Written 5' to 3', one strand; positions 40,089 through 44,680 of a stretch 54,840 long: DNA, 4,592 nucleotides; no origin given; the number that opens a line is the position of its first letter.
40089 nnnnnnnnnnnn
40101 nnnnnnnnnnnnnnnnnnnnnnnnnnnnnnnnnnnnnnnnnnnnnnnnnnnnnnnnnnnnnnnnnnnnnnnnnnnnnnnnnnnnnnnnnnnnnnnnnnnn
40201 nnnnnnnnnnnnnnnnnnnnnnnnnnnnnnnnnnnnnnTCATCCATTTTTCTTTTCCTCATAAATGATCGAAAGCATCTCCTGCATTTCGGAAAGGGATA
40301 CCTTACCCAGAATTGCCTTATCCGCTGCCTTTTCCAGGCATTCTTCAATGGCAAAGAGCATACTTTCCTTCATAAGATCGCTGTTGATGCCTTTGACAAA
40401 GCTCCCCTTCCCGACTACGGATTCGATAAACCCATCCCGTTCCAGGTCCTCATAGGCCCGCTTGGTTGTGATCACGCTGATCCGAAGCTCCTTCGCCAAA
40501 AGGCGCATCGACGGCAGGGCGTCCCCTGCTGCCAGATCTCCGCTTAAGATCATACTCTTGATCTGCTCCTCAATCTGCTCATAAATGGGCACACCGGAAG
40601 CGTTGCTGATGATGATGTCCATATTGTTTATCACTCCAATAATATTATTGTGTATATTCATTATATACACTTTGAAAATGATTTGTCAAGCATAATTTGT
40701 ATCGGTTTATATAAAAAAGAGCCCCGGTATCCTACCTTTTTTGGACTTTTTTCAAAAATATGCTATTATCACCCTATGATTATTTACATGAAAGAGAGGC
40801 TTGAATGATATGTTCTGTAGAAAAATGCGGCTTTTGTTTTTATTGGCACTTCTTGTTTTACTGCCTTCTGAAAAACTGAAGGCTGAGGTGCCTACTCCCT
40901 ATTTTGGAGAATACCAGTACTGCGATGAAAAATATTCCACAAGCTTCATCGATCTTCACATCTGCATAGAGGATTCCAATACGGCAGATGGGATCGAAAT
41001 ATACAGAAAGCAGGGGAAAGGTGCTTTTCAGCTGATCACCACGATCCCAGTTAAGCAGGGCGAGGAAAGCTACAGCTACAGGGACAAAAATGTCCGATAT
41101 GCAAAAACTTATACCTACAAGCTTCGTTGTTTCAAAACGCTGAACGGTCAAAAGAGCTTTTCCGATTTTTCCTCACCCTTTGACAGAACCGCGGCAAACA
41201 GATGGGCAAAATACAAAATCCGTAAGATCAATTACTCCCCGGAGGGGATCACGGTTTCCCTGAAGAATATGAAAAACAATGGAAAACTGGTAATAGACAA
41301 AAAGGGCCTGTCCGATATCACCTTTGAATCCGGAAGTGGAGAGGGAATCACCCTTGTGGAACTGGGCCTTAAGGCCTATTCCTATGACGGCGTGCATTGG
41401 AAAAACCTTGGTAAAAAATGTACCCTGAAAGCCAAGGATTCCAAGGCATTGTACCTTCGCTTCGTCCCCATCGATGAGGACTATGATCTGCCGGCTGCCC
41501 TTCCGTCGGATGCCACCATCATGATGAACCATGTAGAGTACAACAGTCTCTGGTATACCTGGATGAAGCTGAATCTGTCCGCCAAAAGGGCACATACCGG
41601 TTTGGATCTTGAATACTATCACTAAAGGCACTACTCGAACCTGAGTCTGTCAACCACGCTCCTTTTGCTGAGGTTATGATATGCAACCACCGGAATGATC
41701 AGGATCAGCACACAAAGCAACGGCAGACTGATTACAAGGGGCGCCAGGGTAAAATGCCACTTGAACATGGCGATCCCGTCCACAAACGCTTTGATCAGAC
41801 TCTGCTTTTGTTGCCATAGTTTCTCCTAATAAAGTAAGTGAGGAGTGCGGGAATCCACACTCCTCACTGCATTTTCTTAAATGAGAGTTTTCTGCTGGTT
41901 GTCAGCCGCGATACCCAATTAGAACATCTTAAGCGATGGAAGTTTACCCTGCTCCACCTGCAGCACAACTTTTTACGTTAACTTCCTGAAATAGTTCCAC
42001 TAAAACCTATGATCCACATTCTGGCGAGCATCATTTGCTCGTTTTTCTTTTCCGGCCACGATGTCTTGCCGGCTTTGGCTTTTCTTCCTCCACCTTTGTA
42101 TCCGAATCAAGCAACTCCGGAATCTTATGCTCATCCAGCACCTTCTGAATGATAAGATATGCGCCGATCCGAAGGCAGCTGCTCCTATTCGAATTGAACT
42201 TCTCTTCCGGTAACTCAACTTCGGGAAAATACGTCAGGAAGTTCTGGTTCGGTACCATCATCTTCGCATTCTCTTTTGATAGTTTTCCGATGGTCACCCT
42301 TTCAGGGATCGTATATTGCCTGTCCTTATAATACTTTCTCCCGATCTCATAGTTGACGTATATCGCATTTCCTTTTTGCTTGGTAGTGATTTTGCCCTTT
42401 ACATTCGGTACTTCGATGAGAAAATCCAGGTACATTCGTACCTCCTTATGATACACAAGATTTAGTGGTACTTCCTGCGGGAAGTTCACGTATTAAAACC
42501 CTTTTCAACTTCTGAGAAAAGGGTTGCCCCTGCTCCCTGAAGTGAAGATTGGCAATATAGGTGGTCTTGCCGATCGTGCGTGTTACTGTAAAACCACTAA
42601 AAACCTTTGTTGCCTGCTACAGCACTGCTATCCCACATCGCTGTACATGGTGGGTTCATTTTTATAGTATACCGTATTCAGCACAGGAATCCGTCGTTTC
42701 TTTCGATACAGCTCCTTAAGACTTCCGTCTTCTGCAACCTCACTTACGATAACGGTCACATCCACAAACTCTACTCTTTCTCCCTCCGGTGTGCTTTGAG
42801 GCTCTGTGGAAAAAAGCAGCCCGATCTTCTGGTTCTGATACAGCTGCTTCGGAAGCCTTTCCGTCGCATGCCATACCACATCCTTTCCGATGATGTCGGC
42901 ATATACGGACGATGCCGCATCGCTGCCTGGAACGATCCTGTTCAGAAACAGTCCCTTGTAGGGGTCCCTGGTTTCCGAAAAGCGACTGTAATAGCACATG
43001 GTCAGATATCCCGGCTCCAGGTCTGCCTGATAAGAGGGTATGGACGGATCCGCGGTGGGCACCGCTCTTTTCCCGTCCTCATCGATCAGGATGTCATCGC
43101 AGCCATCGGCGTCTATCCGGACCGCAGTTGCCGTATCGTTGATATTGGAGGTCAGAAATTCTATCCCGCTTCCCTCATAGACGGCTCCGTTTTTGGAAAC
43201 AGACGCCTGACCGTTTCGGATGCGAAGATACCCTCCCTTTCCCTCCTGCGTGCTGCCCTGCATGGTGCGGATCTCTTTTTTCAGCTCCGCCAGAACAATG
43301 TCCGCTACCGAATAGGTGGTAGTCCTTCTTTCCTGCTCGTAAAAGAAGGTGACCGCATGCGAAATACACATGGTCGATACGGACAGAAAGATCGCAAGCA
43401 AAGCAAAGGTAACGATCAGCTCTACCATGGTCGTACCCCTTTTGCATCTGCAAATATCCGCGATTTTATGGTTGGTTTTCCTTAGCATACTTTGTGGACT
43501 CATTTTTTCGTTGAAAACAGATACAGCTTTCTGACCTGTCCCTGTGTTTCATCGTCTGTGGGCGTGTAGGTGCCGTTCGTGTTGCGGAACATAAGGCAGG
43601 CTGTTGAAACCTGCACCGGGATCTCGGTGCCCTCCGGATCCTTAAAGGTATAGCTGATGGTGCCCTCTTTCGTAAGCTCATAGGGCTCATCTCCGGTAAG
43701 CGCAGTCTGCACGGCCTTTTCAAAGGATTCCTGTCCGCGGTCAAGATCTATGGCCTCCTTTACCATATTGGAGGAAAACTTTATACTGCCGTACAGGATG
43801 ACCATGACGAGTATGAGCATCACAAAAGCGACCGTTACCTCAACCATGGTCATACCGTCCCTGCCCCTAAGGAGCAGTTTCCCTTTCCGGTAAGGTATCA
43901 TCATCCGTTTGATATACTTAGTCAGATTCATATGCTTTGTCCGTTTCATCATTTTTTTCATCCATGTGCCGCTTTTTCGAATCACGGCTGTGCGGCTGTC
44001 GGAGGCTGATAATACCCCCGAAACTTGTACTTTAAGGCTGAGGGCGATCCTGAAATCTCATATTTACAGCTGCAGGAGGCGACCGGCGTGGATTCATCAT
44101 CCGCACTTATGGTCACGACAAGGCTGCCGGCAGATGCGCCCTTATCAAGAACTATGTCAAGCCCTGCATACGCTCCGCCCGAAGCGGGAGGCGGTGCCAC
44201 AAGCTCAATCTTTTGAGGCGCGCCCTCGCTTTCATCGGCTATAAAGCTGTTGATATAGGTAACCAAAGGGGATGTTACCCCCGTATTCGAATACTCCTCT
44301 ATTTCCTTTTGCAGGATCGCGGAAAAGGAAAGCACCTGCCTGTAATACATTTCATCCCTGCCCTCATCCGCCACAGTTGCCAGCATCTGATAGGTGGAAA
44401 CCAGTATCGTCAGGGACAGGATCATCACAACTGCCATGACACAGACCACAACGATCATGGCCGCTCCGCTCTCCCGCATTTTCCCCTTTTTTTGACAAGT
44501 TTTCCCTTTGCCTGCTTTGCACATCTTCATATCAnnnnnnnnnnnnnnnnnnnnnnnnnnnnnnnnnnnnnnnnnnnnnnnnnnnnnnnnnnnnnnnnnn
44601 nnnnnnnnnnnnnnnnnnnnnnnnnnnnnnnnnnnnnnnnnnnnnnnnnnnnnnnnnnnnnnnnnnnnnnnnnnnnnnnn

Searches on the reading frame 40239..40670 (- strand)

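Call 76: search_protein_families(library=pfam, proteins=[window:40239-40670:-], max_evalue=0.001)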
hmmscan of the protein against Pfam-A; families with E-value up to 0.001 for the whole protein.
window:40239-40670:- (143 aa): 1 family
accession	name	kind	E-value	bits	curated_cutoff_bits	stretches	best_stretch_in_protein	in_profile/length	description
PF00392.27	GntR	-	3.1e-15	56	27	1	30-92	2-64/64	Bacterial regulatory proteins, gntR family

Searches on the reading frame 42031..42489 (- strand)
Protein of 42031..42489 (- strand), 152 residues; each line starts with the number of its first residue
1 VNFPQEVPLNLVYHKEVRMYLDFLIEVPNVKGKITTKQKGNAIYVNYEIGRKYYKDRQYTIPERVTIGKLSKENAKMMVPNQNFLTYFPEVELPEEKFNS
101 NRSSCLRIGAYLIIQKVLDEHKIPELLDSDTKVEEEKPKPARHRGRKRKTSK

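Call 7: search_protein_families(library=pfam, proteins=[window:42031-42489:-], max_evalue=0.1)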
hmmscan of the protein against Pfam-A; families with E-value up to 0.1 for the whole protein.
window:42031-42489:- (152 aa): 0 families

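Call 8: search_protein_families(library=ncbifam, proteins=[window:42031-42489:-], max_evalue=0.1)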
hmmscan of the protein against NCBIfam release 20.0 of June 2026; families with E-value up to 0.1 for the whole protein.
window:42031-42489:- (152 aa): 0 families

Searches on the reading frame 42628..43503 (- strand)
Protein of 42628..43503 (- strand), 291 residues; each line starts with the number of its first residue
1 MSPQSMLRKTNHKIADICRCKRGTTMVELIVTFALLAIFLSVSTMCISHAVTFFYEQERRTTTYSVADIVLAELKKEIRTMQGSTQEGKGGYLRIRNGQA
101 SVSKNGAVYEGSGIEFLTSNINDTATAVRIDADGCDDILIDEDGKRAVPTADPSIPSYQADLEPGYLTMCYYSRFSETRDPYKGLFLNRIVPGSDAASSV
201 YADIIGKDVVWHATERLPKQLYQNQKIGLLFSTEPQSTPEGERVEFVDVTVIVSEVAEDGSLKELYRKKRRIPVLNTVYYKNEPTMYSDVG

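Call 7: search_protein_families(library=pfam, proteins=[window:42628-43503:-], max_evalue=0.1)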
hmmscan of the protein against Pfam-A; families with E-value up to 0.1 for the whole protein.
window:42628-43503:- (291 aa): 1 family
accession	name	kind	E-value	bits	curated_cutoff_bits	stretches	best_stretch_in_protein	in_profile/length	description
PF07963.17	N_methyl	-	0.0017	18.3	21.2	1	19-42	2-25/27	Prokaryotic N-terminal methylation motif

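Call 8: search_protein_families(library=ncbifam, proteins=[window:42628-43503:-], max_evalue=0.1)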
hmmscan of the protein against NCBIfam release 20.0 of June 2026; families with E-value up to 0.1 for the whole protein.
window:42628-43503:- (291 aa): 1 family
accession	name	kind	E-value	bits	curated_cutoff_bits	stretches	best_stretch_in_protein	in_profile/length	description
NF047828.1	T3SSXpsI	equivalog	0.0062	16.6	150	1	21-78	1-58/132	type II secretion system protein XpsI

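Call 83: search_solved_structures(query=A6, max_evalue=10)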
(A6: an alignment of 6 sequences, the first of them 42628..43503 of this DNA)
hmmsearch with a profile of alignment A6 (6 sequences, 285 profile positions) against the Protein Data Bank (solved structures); distinct sequences matched with E-value up to 10: 4.
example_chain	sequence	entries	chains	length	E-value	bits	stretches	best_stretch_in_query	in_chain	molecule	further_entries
9phb_G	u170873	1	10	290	0.18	14.5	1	96-190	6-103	SpbK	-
7tgg_A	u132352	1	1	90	0.38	13.4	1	7-35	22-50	Geopilin domain 1 protein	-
9lab_B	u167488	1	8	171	0.42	13.3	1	10-35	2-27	MSHA major pilin subunit MshA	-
9egp_A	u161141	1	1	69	0.42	13.3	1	7-34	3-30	Geopilin domain 1 protein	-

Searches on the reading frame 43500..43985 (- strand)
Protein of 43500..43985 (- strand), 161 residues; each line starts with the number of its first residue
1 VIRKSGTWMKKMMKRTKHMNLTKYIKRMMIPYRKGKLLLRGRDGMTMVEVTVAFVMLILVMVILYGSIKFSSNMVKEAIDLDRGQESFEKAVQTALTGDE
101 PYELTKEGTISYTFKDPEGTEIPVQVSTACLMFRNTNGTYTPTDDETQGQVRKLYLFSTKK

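Call 7: search_protein_families(library=pfam, proteins=[window:43500-43985:-], max_evalue=0.1)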
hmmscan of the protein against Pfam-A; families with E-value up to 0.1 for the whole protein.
window:43500-43985:- (161 aa): 1 family
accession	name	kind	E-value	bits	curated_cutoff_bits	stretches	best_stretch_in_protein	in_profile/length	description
PF07963.17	N_methyl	-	0.038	14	21.2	1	40-65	2-27/27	Prokaryotic N-terminal methylation motif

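Call 8: search_protein_families(library=ncbifam, proteins=[window:43500-43985:-], max_evalue=0.1)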
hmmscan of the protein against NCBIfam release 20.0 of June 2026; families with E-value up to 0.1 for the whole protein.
window:43500-43985:- (161 aa): 2 families
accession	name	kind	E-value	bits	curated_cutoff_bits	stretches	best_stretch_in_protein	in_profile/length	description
NF047828.1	T3SSXpsI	equivalog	0.0014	18.6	150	1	44-81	3-40/132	type II secretion system protein XpsI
NF040982.1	ComGD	equivalog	0.065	13.6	70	1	43-115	2-75/139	competence type IV pilus minor pilin ComGD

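Call 84: search_solved_structures(query=A5, max_evalue=10)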
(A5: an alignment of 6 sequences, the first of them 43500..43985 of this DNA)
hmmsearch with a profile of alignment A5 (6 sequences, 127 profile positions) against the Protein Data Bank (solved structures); distinct sequences matched with E-value up to 10: 5.
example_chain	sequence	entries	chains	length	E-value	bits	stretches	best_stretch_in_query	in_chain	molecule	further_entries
6m6z_A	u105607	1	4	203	0.04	17.6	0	10-61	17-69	TMH4C4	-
9i5t_h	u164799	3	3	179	0.24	15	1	29-110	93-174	Large ribosomal subunit protein bL9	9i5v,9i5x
9vy3_A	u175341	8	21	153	0.28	14.8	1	64-104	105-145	Propeptide, PepSY amd peptidase M4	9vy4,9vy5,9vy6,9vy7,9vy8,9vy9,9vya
8far_A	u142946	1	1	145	3.3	11.4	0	41-68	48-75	I432-1-CC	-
4exr_A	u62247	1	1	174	5.1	10.8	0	44-98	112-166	Putative lipoprotein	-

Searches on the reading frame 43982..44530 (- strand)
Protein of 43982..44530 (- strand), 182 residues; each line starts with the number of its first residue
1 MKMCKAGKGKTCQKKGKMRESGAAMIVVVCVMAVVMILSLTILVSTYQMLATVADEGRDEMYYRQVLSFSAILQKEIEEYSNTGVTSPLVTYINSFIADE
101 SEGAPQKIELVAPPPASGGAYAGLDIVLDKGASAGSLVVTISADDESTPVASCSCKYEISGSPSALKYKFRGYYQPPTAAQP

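Call 7: search_protein_families(library=pfam, proteins=[window:43982-44530:-], max_evalue=0.1)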
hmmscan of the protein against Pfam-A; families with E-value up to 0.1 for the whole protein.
window:43982-44530:- (182 aa): 0 families

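Call 8: search_protein_families(library=ncbifam, proteins=[window:43982-44530:-], max_evalue=0.1)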
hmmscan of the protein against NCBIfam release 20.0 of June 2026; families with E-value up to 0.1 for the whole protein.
window:43982-44530:- (182 aa): 0 families

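Call 85: search_solved_structures(query=A4, max_evalue=10)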
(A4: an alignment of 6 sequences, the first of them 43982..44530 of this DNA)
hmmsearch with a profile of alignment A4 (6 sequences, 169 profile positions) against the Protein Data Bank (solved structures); distinct sequences matched with E-value up to 10: 4.
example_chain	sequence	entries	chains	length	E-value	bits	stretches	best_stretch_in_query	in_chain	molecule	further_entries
1z77_A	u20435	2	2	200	0.72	13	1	53-100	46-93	transcriptional regulator (TetR family) | Transcriptional regulator, TetR family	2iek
2id6_A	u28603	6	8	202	0.73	12.9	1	53-100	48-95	TRANSCRIPTIONAL REGULATOR, TetR FAMILY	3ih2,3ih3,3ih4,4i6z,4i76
1zkg_A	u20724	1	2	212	0.81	12.8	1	53-100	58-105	transcriptional regulator, TetR family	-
9yg0_A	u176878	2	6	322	1.6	11.8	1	55-111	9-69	Tyrosine-protein phosphatase non-receptor type 22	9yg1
